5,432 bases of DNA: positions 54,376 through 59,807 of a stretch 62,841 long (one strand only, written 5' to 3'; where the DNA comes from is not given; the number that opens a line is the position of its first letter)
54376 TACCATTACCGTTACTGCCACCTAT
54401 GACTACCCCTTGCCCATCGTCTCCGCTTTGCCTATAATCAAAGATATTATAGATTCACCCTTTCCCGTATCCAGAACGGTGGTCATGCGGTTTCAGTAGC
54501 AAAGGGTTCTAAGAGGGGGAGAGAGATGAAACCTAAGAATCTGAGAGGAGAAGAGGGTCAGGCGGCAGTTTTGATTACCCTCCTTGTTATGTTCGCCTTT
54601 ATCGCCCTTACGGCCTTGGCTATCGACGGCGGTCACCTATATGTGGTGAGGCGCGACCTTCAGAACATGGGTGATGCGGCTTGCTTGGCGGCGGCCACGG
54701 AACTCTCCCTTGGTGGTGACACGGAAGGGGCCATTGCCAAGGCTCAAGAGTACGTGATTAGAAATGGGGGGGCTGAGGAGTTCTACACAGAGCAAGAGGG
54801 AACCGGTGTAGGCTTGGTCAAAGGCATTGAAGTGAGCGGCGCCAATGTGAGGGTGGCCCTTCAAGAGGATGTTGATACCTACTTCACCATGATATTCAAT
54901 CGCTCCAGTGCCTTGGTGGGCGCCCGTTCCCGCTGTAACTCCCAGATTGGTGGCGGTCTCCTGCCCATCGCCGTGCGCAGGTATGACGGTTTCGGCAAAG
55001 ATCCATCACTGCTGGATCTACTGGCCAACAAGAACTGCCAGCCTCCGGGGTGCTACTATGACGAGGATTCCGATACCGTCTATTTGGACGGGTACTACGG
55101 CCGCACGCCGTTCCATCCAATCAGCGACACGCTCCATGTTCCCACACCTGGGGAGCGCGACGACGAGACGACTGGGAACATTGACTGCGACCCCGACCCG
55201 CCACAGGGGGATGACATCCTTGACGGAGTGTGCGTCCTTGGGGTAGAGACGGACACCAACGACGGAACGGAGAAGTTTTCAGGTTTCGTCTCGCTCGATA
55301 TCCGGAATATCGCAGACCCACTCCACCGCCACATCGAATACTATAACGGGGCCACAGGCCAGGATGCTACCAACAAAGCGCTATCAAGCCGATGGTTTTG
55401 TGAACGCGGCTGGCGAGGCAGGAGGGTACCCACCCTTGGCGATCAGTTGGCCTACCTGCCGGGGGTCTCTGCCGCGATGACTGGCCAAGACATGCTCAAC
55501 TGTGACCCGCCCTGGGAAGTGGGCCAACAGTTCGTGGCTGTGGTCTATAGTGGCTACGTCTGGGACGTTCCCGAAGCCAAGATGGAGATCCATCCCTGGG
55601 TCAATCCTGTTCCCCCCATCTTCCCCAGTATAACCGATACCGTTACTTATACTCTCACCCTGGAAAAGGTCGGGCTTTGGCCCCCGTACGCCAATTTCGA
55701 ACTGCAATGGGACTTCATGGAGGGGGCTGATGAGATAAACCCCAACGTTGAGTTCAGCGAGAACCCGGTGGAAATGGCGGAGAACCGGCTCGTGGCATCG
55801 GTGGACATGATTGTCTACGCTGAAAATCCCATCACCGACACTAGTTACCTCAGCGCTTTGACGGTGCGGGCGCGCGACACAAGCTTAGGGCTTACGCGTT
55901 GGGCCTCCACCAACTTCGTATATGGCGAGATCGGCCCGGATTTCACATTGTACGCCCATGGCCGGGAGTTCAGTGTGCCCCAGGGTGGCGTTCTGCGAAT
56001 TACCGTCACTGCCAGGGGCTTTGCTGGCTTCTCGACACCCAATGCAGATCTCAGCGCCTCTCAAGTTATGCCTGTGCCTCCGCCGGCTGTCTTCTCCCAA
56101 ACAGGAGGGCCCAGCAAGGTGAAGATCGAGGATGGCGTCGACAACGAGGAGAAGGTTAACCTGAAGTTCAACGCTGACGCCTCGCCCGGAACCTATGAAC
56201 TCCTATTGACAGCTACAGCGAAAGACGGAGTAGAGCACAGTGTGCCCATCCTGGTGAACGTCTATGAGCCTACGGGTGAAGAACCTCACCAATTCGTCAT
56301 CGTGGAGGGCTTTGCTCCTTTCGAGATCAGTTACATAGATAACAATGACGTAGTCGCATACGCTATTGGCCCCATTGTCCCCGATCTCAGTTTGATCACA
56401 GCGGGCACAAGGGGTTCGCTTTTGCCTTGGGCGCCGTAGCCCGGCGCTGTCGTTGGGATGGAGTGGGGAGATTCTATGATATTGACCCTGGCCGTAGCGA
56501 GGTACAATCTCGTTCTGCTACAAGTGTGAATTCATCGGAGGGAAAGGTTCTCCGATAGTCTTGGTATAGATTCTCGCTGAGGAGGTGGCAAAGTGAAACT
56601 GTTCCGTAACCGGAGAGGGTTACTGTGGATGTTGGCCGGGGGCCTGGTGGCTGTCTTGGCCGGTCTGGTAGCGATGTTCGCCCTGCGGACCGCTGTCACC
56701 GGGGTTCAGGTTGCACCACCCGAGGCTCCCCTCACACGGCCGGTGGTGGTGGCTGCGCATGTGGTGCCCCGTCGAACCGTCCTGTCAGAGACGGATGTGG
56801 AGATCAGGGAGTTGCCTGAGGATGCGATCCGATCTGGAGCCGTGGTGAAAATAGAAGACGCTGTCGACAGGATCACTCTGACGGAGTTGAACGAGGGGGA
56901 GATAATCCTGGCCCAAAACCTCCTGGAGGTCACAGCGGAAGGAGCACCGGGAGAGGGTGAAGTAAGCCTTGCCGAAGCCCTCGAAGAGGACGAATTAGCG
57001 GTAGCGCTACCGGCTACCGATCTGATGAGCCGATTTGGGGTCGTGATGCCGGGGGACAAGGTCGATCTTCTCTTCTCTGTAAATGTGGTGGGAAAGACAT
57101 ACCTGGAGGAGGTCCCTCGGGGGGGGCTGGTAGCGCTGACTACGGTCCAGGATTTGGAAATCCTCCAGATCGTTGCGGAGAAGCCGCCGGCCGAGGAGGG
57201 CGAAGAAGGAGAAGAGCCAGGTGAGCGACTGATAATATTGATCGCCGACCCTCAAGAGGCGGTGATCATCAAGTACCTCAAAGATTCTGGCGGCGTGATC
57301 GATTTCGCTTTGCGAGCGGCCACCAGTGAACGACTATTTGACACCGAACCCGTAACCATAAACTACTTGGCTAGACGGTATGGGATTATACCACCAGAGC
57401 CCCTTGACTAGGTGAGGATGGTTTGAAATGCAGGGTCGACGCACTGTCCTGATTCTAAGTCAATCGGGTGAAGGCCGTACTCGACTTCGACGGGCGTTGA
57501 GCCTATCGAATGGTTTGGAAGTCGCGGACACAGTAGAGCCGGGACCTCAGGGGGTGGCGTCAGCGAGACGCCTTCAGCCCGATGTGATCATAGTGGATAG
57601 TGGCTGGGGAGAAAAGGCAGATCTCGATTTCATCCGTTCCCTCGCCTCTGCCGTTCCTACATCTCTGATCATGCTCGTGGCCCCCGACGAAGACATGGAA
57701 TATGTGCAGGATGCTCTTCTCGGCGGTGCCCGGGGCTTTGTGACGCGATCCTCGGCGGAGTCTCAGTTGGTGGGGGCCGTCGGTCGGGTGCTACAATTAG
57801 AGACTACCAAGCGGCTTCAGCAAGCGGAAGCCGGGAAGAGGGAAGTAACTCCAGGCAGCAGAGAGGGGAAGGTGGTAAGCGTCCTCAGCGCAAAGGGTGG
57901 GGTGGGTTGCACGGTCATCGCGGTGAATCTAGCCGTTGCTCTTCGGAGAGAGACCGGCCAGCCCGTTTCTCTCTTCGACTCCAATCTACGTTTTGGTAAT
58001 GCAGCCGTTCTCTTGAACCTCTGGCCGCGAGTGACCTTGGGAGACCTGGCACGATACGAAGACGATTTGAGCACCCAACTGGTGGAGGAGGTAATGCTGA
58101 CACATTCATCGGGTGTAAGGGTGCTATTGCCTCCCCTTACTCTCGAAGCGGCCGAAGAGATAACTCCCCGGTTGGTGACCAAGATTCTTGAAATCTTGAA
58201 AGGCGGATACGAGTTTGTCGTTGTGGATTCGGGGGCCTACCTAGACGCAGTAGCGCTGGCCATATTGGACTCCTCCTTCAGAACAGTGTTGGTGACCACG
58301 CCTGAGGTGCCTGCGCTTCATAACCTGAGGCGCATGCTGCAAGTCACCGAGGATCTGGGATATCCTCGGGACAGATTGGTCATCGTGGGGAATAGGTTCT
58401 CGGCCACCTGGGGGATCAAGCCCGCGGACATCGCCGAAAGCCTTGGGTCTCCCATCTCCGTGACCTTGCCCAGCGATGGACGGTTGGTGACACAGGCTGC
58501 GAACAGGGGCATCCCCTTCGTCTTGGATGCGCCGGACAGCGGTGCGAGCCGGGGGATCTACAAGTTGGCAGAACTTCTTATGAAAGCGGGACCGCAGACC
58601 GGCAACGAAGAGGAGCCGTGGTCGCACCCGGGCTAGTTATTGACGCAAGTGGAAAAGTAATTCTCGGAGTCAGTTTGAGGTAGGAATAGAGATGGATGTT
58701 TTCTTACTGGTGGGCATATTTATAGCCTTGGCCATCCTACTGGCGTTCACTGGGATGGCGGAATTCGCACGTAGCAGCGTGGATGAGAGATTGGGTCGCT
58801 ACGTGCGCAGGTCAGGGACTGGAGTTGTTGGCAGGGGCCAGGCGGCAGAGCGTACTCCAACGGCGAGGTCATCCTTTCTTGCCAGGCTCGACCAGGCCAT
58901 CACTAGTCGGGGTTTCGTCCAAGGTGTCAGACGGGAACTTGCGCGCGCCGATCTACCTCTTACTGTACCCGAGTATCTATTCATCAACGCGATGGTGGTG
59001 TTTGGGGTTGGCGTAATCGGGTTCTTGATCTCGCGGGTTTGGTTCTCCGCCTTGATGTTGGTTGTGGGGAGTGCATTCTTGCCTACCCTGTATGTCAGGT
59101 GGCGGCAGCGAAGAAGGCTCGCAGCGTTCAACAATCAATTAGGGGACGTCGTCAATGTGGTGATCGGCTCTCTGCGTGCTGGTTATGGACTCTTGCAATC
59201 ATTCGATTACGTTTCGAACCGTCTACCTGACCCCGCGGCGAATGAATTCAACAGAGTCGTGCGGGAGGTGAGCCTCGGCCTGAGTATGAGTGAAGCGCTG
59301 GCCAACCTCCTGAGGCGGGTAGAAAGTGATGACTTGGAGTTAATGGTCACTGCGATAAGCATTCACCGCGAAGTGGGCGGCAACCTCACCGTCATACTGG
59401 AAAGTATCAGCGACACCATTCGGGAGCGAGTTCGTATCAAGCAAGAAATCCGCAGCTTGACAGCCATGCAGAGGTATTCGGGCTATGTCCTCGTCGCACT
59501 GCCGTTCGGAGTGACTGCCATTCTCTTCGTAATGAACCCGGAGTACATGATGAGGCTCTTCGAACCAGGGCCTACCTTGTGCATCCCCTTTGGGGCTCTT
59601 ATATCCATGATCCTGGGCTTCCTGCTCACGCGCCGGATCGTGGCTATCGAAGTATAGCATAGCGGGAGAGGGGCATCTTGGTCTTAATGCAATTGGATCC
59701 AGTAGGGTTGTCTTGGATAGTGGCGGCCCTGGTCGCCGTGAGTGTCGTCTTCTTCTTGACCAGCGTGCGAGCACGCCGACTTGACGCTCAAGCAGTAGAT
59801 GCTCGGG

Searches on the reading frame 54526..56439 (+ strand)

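Call 92: search_protein_families(library=pfam, proteins=[window:54526-56439:+], max_evalue=0.01)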
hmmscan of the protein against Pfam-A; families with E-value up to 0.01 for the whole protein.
window:54526-56439:+ (637 aa): 1 family
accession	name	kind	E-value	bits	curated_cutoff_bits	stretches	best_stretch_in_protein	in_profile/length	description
PF13400.11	Tad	-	1.6e-07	31.9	22.3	1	11-58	1-46/47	Putative Flp pilus-assembly TadE/G-like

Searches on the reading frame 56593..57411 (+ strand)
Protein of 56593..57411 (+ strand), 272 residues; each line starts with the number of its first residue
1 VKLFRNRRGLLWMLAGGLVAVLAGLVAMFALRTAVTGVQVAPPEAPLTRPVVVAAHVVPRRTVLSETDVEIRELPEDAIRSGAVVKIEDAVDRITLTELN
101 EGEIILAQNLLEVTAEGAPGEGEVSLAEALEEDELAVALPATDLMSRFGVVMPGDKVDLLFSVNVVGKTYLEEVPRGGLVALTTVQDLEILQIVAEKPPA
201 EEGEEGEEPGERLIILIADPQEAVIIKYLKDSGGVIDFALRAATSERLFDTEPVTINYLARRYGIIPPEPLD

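Call 58: search_protein_families(library=pfam, proteins=[window:56593-57411:+], max_evalue=0.001)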
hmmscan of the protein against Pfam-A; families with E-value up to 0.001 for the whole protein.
window:56593-57411:+ (272 aa): 3 families
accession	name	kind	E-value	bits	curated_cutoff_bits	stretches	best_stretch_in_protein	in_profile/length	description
PF16976.10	RcpC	-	3.1e-08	34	28.8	1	126-241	3-114/114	Flp pilus assembly protein RcpC/CpaB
PF08666.17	SAF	-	2.4e-07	31.7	21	1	49-110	1-62/63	SAF domain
PF13144.11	ChapFlgA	-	0.00045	20.7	23.8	1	50-110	2-60/122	Chaperone for flagella basal body P-ring formation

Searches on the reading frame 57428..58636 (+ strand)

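Call 58: search_protein_families(library=pfam, proteins=[window:57428-58636:+], max_evalue=0.001)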
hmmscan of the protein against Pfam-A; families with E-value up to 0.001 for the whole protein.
window:57428-58636:+ (402 aa): 4 families
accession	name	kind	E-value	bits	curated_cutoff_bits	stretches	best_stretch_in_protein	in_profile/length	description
PF10609.15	ParA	-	1.5e-08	34.8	27.1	1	148-187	4-42/246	NUBPL iron-transfer P-loop NTPase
PF13614.12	AAA_31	-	3.8e-08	33.9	27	1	148-309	2-166/177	AAA domain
PF00072.30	Response_reg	-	1.5e-07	32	30.2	1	16-118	10-110/111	Response regulator receiver domain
PF01656.29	CbiA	-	5.8e-06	26.7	25.4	1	151-327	2-86/125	CobQ/CobB/MinD/ParA nucleotide binding domain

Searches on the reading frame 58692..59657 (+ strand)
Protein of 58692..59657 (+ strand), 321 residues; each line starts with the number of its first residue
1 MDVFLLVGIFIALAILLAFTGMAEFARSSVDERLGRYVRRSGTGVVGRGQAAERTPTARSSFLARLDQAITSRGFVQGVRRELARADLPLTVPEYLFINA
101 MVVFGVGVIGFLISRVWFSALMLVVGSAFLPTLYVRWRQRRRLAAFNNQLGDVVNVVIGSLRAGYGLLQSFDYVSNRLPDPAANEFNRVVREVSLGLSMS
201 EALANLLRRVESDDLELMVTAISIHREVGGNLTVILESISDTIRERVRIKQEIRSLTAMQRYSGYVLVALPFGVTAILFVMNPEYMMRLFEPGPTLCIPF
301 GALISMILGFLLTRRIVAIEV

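Call 92: search_protein_families(library=pfam, proteins=[window:58692-59657:+], max_evalue=0.01)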
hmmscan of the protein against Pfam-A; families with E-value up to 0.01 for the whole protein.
window:58692-59657:+ (321 aa): 1 family
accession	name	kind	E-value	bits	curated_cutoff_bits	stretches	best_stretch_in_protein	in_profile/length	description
PF00482.28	T2SSF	-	1.2e-19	70.9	25.2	1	157-278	5-123/125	Type II secretion system (T2SS), protein F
